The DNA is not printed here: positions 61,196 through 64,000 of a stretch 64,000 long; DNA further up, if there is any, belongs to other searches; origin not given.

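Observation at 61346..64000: Giant DUF4915-coiled-coil-GT-GT25 protein: a WbbB/WbdD-like molecular-ruler architecture with an uncharacterised domain in the terminator position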

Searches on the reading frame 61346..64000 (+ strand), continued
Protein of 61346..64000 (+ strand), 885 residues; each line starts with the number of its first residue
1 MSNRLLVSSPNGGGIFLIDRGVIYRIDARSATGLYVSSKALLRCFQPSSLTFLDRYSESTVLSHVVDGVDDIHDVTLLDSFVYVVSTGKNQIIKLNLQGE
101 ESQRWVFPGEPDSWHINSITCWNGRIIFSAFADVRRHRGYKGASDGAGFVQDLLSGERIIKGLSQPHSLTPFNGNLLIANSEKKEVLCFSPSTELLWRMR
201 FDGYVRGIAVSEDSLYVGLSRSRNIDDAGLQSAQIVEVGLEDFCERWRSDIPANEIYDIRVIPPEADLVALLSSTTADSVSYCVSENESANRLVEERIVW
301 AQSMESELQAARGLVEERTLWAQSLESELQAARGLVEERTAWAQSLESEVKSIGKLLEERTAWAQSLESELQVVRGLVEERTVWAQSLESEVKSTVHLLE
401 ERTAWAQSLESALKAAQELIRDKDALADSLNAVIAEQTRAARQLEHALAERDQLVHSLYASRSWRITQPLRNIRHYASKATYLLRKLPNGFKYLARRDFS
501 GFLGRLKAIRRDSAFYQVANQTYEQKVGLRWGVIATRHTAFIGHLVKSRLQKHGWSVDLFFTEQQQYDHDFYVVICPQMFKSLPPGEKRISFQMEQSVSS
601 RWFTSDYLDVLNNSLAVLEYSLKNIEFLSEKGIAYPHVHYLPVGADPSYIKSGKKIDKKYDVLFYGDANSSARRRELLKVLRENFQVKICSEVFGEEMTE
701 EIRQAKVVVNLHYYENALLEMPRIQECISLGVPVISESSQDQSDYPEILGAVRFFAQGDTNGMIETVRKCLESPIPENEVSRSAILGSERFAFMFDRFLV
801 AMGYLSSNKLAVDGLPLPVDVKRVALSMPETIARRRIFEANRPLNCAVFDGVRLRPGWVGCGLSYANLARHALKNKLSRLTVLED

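Call 60: find_encoding_contigs(protein=P0089, flank=8000, max_places=1)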
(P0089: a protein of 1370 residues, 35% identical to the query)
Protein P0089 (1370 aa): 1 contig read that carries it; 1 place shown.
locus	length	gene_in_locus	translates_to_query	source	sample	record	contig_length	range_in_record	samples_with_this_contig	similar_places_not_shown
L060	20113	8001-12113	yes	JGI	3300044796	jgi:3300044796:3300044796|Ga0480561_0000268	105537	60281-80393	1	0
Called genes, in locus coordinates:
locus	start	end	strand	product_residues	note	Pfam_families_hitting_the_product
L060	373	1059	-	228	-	PF00005:ABC_tran, PF02463:SMC_N (faint), PF13304:AAA_21 (faint)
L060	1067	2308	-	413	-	PF12704:MacB_PCD, PF02687:FtsX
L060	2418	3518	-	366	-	PF25919:BSH_CusB (faint), PF25917:BSH_RND, PF25973:BSH_CzcB (faint), PF25954:Beta-barrel_RND_2 (weak), PF25989:YknX_C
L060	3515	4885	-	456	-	PF02321:OEP (faint)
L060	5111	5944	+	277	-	PF01061:ABC2_membrane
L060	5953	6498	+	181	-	PF01583:APS_kinase, PF13671:AAA_33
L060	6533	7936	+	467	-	PF00005:ABC_tran, PF14524:Wzt_C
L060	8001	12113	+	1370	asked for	PF16261:DUF4915, PF03567:Sulfotransfer_2 (faint), PF25541:TBCA_PH (faint)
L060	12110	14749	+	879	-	PF13641:Glyco_tranf_2_3, PF00535:Glycos_transf_2, PF10111:Glyco_tranf_2_2 (weak), PF13692:Glyco_trans_1_4, PF13524:Glyco_trans_1_2 (faint)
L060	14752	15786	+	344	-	PF00288:GHMP_kinases_N, PF08544:GHMP_kinases_C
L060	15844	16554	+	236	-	PF00483:NTP_transferase, PF12804:NTP_transf_3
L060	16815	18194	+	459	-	-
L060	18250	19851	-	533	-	PF01757:Acyl_transf_3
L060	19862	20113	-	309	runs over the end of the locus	PF00535:Glycos_transf_2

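Call 66: find_encoding_contigs(protein=P0026, flank=10000, max_places=1)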
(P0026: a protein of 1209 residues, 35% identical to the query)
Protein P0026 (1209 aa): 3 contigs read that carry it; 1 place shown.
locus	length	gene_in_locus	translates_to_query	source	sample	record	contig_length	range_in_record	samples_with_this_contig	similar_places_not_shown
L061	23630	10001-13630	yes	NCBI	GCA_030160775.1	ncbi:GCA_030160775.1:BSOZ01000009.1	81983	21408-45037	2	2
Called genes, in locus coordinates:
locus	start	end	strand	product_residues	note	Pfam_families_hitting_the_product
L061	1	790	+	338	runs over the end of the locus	PF06144:DNA_pol3_delta, PF14840:DNA_pol3_delt_C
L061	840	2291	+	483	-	PF10150:RNase_E_G, PF20833:RNase_E_G_Thio (weak)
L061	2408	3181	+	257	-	PF13641:Glyco_tranf_2_3 (weak), PF13632:Glyco_trans_2_3 (weak)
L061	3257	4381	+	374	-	PF00953:Glycos_transf_4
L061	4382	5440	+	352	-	PF01073:3Beta_HSD, PF01370:Epimerase, PF02719:Polysacc_synt_2, PF04321:RmlD_sub_bind, PF07993:NAD_binding_4 (weak), PF16363:GDP_Man_Dehyd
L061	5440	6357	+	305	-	PF01370:Epimerase, PF04321:RmlD_sub_bind, PF16363:GDP_Man_Dehyd, PF07993:NAD_binding_4 (weak)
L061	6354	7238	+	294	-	PF00483:NTP_transferase, PF12804:NTP_transf_3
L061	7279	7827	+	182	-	PF00908:dTDP_sugar_isom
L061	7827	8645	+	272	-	PF01061:ABC2_membrane, PF12698:ABC2_membrane_3 (weak)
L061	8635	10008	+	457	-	PF00005:ABC_tran, PF14524:Wzt_C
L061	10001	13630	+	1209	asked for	PF16261:DUF4915, PF00535:Glycos_transf_2, PF10111:Glyco_tranf_2_2, PF13641:Glyco_tranf_2_3, PF13692:Glyco_trans_1_4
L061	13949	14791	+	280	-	PF01370:Epimerase, PF04321:RmlD_sub_bind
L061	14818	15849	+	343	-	PF01370:Epimerase, PF02719:Polysacc_synt_2, PF04321:RmlD_sub_bind (faint), PF16363:GDP_Man_Dehyd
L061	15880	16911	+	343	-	PF00288:GHMP_kinases_N, PF08544:GHMP_kinases_C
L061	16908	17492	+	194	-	PF13580:SIS_2, PF01380:SIS (weak)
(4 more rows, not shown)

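Call 67: find_encoding_contigs(protein=P0083, flank=10000, max_places=1)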
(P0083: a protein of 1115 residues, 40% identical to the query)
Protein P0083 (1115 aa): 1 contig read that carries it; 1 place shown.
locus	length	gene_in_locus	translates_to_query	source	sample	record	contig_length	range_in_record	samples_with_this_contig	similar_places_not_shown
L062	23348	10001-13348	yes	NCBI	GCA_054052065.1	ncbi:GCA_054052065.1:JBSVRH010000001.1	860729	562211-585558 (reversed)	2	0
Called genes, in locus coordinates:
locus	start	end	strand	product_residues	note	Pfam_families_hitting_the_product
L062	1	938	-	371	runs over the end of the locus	PF00437:T2SSE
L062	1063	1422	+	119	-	PF14346:DUF4398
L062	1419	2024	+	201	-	-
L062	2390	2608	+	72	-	PF04325:DUF465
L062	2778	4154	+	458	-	PF00291:PALP, PF00571:CBS (weak)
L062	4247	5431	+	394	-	PF01053:Cys_Met_Meta_PP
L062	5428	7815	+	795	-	PF00535:Glycos_transf_2, PF10111:Glyco_tranf_2_2 (faint), PF13641:Glyco_tranf_2_3 (weak), PF00535:Glycos_transf_2, PF13641:Glyco_tranf_2_3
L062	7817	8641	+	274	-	PF01061:ABC2_membrane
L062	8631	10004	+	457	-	PF00005:ABC_tran, PF13555:AAA_29 (weak), PF13304:AAA_21 (faint), PF14524:Wzt_C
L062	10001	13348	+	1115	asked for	PF16261:DUF4915, PF00535:Glycos_transf_2, PF10111:Glyco_tranf_2_2 (weak), PF13641:Glyco_tranf_2_3, PF00534:Glycos_transf_1 (weak), PF13692:Glyco_trans_1_4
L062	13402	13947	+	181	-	-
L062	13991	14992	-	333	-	PF00535:Glycos_transf_2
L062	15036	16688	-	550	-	PF09913:DUF2142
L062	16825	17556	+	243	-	PF01144:CoA_trans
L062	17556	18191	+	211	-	PF01144:CoA_trans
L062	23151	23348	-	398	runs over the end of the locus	PF00534:Glycos_transf_1, PF13692:Glyco_trans_1_4, PF13524:Glyco_trans_1_2 (faint)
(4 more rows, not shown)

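Call 68: find_encoding_contigs(protein=P0097, flank=10000, max_places=1)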
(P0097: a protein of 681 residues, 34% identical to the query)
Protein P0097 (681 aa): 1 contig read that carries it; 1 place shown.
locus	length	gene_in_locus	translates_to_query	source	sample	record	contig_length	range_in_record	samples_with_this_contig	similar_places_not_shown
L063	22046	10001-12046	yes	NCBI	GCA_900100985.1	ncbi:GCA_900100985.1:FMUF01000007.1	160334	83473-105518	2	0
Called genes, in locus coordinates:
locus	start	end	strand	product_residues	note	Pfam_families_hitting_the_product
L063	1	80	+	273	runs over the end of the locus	PF01061:ABC2_membrane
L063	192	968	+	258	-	PF03567:Sulfotransfer_2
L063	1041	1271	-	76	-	-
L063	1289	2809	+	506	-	PF00005:ABC_tran, PF14524:Wzt_C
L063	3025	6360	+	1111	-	PF13489:Methyltransf_23, PF08241:Methyltransf_11, PF08242:Methyltransf_12, PF13649:Methyltransf_25 (weak), PF13692:Glyco_trans_1_4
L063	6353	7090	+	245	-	-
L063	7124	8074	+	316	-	PF00535:Glycos_transf_2, PF10111:Glyco_tranf_2_2, PF13641:Glyco_tranf_2_3, PF13632:Glyco_trans_2_3 (weak)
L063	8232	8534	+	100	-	-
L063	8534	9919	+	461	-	PF00005:ABC_tran, PF14524:Wzt_C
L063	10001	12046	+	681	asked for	PF16261:DUF4915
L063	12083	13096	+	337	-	PF01757:Acyl_transf_3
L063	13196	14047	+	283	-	PF01728:FtsJ (weak), PF02353:CMAS (faint), PF07021:MetW, PF13489:Methyltransf_23, PF08241:Methyltransf_11, PF08242:Methyltransf_12, PF13649:Methyltransf_25, PF13847:Methyltransf_31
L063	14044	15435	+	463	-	PF14307:Glyco_tran_WbsX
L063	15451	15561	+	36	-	-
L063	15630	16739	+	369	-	PF02350:Epimerase_2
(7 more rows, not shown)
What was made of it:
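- In Nitrosospira, DUF4915 occupies the place that Sulfotransfer_2 has in the sister system (call 68).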
